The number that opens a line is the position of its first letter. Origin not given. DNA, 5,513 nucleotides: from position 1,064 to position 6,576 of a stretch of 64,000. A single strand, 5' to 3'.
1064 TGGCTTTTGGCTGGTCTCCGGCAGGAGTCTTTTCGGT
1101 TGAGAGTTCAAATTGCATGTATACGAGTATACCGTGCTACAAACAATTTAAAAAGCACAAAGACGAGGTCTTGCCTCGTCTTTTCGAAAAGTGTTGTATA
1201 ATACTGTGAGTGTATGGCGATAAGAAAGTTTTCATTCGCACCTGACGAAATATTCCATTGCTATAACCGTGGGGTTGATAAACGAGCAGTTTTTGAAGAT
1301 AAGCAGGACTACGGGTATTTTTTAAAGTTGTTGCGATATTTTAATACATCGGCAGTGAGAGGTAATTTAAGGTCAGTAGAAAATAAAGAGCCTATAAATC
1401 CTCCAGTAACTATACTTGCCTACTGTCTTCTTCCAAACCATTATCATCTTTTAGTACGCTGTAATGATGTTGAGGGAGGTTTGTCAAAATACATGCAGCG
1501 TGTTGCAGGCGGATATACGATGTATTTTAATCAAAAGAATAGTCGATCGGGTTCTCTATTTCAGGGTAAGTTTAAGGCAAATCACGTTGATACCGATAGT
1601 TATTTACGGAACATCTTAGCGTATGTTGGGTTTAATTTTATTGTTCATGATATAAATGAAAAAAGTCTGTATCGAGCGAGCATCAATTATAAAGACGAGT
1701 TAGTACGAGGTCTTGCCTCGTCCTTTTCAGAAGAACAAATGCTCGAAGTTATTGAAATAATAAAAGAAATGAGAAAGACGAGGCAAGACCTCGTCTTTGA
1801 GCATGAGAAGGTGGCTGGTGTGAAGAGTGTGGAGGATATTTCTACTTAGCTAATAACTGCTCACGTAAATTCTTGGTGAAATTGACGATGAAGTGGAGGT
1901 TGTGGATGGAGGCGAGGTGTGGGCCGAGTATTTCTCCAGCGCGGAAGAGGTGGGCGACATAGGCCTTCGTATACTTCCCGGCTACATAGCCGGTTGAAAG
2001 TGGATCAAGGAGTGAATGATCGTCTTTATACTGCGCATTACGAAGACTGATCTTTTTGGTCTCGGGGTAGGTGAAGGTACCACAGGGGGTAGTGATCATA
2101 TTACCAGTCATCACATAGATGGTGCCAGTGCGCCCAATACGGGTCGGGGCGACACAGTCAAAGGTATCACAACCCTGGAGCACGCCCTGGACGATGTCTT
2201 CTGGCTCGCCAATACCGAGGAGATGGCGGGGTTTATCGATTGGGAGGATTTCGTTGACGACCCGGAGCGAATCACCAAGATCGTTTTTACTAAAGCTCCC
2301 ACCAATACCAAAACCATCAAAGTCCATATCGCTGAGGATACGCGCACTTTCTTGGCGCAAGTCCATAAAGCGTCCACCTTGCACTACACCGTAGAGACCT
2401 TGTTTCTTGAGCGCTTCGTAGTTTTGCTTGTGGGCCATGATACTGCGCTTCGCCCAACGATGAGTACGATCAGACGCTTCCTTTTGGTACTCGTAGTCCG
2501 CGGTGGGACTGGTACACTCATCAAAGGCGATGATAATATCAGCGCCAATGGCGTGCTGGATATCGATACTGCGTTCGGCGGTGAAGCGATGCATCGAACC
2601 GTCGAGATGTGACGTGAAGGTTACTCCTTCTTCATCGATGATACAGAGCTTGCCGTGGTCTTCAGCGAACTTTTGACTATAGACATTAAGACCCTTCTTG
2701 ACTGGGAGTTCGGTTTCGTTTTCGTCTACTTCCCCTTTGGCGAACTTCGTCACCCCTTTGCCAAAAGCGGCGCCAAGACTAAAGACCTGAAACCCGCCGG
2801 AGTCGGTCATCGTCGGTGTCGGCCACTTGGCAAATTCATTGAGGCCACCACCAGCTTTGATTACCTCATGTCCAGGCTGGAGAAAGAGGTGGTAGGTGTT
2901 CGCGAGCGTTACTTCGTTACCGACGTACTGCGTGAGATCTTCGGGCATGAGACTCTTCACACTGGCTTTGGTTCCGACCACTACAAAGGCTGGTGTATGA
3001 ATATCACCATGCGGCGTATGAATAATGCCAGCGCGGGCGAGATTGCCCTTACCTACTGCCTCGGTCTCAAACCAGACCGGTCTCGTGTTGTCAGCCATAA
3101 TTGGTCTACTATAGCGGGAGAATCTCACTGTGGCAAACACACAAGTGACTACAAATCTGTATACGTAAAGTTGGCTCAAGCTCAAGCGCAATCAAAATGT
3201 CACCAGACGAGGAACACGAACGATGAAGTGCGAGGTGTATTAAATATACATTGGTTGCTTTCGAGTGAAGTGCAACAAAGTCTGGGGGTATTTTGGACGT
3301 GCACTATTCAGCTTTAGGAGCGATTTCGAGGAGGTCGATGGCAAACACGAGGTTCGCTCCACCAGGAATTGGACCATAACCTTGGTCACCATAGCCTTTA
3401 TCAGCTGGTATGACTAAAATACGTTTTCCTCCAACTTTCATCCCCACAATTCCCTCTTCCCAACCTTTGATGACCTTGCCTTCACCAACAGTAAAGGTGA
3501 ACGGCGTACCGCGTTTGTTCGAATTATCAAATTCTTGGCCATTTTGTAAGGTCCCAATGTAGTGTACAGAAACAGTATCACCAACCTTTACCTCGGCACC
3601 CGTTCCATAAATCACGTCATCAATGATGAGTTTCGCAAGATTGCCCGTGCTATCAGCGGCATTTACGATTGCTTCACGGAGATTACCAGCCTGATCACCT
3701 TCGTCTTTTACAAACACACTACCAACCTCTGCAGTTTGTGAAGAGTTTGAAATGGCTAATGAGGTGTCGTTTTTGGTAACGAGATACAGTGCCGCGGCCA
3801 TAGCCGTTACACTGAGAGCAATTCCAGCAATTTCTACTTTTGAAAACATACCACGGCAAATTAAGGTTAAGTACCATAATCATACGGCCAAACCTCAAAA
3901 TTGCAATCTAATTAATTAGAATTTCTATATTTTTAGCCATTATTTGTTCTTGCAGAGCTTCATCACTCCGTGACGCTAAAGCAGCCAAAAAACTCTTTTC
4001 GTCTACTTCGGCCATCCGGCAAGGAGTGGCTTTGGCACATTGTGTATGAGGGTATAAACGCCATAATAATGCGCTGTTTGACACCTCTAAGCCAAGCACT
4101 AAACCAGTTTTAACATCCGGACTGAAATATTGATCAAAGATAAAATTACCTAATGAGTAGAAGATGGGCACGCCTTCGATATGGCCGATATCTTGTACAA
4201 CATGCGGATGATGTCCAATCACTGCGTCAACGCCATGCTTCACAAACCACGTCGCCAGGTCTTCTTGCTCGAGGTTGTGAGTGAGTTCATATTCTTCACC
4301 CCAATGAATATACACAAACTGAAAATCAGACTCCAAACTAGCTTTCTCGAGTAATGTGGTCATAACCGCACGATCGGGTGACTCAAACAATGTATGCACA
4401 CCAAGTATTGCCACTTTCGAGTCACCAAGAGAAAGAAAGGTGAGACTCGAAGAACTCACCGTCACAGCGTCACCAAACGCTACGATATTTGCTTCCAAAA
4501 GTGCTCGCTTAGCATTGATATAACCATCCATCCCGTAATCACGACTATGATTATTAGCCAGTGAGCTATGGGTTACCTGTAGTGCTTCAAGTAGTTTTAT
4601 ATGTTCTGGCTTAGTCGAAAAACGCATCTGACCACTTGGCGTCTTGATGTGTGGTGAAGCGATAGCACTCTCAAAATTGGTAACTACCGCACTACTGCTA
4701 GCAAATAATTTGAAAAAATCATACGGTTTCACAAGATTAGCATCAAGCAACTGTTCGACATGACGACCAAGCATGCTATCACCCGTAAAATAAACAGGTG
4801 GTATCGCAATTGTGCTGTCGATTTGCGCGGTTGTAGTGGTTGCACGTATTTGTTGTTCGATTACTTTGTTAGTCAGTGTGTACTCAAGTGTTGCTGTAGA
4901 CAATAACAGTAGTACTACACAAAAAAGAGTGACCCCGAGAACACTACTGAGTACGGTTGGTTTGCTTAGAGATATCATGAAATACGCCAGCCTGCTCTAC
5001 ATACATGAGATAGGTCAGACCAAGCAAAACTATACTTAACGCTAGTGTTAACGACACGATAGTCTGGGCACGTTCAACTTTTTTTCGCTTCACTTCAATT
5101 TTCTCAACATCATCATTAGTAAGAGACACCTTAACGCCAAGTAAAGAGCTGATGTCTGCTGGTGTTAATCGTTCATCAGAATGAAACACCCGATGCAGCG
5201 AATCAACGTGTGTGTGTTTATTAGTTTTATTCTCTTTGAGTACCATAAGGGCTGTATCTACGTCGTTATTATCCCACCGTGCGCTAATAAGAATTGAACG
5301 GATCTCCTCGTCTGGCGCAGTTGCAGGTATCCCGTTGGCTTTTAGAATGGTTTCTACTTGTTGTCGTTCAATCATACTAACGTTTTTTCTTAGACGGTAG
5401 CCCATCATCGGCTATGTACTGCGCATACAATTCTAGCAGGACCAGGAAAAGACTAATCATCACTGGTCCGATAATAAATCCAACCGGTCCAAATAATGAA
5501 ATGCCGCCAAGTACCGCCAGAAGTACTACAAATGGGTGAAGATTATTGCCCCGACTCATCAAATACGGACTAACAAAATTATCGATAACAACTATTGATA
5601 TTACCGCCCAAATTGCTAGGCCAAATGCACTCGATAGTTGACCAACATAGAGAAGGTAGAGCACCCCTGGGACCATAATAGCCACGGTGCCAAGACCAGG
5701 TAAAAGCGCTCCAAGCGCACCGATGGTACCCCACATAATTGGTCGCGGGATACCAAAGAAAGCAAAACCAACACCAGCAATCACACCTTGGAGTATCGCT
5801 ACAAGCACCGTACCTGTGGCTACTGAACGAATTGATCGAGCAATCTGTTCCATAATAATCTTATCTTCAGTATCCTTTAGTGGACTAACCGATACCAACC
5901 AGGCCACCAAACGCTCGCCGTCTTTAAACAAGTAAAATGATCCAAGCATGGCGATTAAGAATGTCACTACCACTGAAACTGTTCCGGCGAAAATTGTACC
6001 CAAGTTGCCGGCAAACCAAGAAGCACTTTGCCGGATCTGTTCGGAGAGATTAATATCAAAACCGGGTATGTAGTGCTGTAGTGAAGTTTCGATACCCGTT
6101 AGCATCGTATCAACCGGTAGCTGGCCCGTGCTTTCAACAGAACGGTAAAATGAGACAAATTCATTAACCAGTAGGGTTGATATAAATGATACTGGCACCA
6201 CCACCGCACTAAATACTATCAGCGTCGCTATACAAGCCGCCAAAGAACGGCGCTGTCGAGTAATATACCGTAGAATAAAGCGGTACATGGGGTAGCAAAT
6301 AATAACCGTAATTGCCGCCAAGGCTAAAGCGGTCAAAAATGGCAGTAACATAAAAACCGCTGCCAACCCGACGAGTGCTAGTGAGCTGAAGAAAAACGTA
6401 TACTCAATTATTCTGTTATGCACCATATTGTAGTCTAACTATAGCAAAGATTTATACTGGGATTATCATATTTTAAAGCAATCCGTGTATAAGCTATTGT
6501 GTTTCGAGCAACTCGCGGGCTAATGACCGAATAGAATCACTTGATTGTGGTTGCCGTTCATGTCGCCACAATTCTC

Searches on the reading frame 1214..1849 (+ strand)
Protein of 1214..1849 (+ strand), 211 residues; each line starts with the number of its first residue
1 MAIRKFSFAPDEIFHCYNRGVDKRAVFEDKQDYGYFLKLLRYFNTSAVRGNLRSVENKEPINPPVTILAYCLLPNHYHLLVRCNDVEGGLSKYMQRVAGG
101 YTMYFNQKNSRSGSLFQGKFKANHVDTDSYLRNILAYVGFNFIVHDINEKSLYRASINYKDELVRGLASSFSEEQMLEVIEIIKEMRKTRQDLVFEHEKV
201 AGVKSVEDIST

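Call 9: search_protein_families(library=pfam, proteins=[window:1214-1849:+], max_evalue=0.001)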
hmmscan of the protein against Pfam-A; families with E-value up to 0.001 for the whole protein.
window:1214-1849:+ (211 aa): 1 family
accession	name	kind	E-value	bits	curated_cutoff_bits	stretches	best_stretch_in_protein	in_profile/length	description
PF01797.21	Y1_Tnp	-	7.6e-07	29.7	23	1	65-138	41-118/121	Transposase IS200 like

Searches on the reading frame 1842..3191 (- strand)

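Call 9: search_protein_families(library=pfam, proteins=[window:1842-3191:-], max_evalue=0.001)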
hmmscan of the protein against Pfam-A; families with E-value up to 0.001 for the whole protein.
window:1842-3191:- (449 aa): 1 family
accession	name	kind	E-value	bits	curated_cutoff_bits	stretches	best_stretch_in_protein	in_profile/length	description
PF01702.25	TGT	-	5.5e-115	384.7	26.3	2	181-447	91-340/357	Queuine tRNA-ribosyltransferase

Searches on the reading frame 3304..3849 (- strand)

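Call 9: search_protein_families(library=pfam, proteins=[window:3304-3849:-], max_evalue=0.001)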
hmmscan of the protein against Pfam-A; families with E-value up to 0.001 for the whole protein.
window:3304-3849:- (181 aa): 1 family
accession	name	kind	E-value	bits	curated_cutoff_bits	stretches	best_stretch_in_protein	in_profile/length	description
PF00254.34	FKBP_C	-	1e-32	112.7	21.1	1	86-174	3-94/94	FKBP-type peptidyl-prolyl cis-trans isomerase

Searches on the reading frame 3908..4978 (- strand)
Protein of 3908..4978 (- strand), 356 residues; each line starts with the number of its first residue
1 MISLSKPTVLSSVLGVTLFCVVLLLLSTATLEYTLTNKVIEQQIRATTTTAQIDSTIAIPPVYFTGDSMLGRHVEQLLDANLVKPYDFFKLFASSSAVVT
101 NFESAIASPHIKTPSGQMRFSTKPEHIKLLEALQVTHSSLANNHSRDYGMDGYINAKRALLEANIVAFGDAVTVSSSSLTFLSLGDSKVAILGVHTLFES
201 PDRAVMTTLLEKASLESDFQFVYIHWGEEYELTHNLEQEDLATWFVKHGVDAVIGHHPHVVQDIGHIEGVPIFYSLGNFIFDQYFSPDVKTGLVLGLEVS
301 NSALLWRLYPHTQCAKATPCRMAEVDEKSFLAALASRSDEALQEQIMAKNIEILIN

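Call 9: search_protein_families(library=pfam, proteins=[window:3908-4978:-], max_evalue=0.001)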
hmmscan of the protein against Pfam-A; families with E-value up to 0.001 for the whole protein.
window:3908-4978:- (356 aa): 1 family
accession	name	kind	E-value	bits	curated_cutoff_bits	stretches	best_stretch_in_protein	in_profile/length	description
PF09587.15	PGA_cap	-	2.6e-42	145.5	27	1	62-283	2-255/255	Bacterial capsule synthesis protein PGA_cap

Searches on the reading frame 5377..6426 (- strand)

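Call 9: search_protein_families(library=pfam, proteins=[window:5377-6426:-], max_evalue=0.001)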
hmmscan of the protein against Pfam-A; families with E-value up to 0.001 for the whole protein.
window:5377-6426:- (349 aa): 1 family
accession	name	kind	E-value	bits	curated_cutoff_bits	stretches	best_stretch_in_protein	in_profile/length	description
PF01594.21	AI-2E_transport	-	4.2e-50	171.2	34.3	1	12-334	3-326/327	AI-2E family transporter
